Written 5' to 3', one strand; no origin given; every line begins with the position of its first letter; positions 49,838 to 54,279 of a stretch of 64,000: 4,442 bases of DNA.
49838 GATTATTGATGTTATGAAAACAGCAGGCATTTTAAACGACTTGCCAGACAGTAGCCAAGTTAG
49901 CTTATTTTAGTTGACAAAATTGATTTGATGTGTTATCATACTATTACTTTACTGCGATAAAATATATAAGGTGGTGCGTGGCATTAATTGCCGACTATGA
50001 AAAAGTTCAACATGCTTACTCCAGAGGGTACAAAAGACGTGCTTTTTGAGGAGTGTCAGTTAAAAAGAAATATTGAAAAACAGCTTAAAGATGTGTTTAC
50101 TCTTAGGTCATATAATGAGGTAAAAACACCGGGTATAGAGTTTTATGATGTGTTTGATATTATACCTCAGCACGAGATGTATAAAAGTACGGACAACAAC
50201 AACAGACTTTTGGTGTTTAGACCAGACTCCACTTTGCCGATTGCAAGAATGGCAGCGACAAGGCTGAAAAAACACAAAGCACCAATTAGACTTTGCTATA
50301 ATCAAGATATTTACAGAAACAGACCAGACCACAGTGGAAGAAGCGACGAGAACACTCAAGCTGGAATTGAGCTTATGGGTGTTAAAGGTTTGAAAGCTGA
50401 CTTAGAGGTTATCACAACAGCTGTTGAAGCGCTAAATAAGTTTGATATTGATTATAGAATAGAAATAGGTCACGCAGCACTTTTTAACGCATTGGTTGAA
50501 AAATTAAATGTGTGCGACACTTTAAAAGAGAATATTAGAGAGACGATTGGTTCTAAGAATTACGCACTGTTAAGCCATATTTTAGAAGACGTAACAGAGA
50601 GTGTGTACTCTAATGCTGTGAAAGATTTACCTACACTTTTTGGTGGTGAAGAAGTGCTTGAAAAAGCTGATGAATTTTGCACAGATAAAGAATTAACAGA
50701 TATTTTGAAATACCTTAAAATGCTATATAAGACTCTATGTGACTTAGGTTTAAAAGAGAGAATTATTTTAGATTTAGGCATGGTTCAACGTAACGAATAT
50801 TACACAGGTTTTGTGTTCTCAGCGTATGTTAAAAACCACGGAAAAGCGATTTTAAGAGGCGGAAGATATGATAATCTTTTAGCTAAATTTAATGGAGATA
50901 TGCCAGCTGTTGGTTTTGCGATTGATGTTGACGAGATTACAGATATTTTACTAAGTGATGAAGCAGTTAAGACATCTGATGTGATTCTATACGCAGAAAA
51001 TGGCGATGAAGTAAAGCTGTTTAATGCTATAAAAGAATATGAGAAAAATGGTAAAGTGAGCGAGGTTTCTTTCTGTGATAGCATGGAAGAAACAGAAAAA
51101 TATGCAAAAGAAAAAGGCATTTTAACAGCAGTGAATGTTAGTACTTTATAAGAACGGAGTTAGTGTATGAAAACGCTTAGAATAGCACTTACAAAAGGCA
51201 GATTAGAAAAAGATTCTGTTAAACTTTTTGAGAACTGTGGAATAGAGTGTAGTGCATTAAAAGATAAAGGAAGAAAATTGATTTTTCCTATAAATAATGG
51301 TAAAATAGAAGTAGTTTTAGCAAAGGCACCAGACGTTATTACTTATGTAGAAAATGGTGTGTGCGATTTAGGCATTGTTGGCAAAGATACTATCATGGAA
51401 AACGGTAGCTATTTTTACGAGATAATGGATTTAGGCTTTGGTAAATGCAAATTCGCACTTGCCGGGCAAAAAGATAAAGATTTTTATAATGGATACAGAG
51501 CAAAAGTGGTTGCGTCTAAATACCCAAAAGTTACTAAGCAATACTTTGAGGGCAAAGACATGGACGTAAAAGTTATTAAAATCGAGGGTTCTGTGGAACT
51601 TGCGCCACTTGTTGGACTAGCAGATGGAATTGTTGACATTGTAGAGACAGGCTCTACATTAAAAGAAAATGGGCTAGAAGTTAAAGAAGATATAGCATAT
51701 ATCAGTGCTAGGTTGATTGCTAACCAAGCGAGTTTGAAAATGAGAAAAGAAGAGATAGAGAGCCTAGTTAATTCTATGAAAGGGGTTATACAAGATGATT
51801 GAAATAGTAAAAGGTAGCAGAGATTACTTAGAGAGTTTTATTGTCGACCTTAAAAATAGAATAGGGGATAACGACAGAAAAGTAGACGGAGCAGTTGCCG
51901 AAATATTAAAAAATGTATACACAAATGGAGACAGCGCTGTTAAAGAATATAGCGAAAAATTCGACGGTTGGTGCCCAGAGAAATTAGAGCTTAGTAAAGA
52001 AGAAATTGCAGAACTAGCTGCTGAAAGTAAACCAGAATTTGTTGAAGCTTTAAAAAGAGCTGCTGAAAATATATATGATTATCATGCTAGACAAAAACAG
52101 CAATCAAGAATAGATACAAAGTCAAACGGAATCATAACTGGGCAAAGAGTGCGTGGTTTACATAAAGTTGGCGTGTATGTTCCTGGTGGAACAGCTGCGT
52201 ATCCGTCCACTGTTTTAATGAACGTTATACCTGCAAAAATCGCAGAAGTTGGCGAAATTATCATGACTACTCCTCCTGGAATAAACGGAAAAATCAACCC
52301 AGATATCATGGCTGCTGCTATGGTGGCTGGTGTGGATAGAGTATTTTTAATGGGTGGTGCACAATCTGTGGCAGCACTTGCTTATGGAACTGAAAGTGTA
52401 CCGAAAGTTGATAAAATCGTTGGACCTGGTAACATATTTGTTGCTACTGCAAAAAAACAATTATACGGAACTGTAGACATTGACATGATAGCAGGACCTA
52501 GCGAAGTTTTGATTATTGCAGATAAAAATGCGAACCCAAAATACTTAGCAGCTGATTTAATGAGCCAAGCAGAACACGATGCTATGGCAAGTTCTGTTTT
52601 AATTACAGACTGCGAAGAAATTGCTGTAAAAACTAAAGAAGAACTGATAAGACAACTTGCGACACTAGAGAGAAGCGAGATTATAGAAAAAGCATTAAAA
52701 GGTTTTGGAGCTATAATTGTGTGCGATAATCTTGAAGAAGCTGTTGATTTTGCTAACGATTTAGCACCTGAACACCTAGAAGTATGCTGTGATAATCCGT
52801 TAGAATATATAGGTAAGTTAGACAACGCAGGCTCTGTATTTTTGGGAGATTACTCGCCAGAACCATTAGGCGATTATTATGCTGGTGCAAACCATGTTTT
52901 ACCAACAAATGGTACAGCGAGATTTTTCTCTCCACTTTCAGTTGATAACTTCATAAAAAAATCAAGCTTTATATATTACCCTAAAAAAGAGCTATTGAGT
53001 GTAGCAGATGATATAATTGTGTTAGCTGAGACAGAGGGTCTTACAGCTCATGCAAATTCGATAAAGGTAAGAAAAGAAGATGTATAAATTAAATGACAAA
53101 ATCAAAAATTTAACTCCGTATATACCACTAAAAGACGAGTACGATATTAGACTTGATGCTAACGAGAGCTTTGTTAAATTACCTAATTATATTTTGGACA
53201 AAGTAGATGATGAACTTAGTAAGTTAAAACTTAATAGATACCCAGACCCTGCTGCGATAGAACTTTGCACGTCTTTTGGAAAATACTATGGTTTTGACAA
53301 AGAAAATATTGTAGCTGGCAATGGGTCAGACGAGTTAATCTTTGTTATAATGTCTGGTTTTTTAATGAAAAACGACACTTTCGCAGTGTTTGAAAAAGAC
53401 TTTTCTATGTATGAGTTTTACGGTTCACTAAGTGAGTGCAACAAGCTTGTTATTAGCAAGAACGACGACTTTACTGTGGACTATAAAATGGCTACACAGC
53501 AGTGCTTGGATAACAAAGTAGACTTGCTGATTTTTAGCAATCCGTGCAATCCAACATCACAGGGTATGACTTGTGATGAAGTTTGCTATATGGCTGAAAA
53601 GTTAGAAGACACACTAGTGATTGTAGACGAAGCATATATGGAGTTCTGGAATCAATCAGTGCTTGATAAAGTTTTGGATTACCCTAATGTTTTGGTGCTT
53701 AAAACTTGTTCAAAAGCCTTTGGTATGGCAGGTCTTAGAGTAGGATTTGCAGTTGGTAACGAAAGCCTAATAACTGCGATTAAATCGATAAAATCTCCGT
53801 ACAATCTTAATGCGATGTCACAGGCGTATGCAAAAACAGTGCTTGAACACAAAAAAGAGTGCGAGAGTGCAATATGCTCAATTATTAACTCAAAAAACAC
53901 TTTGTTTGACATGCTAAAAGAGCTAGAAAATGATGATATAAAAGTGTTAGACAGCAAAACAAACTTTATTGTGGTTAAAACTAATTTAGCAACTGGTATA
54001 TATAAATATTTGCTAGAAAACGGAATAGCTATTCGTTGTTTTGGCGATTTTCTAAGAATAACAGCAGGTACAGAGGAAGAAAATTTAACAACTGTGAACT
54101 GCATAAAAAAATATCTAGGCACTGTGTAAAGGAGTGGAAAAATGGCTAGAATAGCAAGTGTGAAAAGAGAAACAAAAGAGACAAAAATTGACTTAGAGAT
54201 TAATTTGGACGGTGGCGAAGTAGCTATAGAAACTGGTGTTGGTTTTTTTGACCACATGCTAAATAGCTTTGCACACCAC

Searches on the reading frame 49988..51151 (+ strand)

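Call 40: search_protein_families(library=pfam, proteins=[window:49988-51151:+], max_evalue=0.00001)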
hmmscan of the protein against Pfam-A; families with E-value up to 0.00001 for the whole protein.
window:49988-51151:+ (387 aa): 1 family
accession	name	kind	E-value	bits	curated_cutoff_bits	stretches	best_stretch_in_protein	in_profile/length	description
PF13393.11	tRNA-synt_His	-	7.4e-71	239.3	25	1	14-317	1-308/308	Histidyl-tRNA synthetase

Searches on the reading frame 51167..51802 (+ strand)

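Call 40: search_protein_families(library=pfam, proteins=[window:51167-51802:+], max_evalue=0.00001)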
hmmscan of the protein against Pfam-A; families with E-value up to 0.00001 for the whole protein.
window:51167-51802:+ (211 aa): 1 family
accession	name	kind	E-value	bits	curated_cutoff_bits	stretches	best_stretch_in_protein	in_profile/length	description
PF01634.23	HisG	-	1.2e-55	188.2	25.5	1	53-205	1-157/158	ATP phosphoribosyltransferase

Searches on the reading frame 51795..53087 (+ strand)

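Call 40: search_protein_families(library=pfam, proteins=[window:51795-53087:+], max_evalue=0.00001)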
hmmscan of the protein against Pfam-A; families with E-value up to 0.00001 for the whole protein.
window:51795-53087:+ (430 aa): 1 family
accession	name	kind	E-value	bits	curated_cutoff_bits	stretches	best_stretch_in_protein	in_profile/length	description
PF00815.25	Histidinol_dh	-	5.8e-173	576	27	1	24-426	5-410/411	Histidinol dehydrogenase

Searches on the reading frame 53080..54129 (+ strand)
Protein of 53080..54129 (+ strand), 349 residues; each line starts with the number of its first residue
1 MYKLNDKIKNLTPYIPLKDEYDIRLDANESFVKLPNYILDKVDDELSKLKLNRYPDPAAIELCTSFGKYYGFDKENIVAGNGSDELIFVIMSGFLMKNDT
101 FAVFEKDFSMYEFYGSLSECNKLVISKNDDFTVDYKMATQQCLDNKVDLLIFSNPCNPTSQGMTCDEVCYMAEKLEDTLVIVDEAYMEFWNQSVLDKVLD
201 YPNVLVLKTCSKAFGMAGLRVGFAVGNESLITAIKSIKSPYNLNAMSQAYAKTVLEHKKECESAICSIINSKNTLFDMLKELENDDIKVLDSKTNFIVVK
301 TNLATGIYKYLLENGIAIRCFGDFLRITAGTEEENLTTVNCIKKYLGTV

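Call 40: search_protein_families(library=pfam, proteins=[window:53080-54129:+], max_evalue=0.00001)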
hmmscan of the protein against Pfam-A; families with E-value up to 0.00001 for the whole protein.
window:53080-54129:+ (349 aa): 1 family
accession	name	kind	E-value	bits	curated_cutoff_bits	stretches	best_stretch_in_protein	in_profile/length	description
PF00155.27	Aminotran_1_2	-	7.7e-49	167.2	19.7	1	24-337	5-355/361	Aminotransferase class I and II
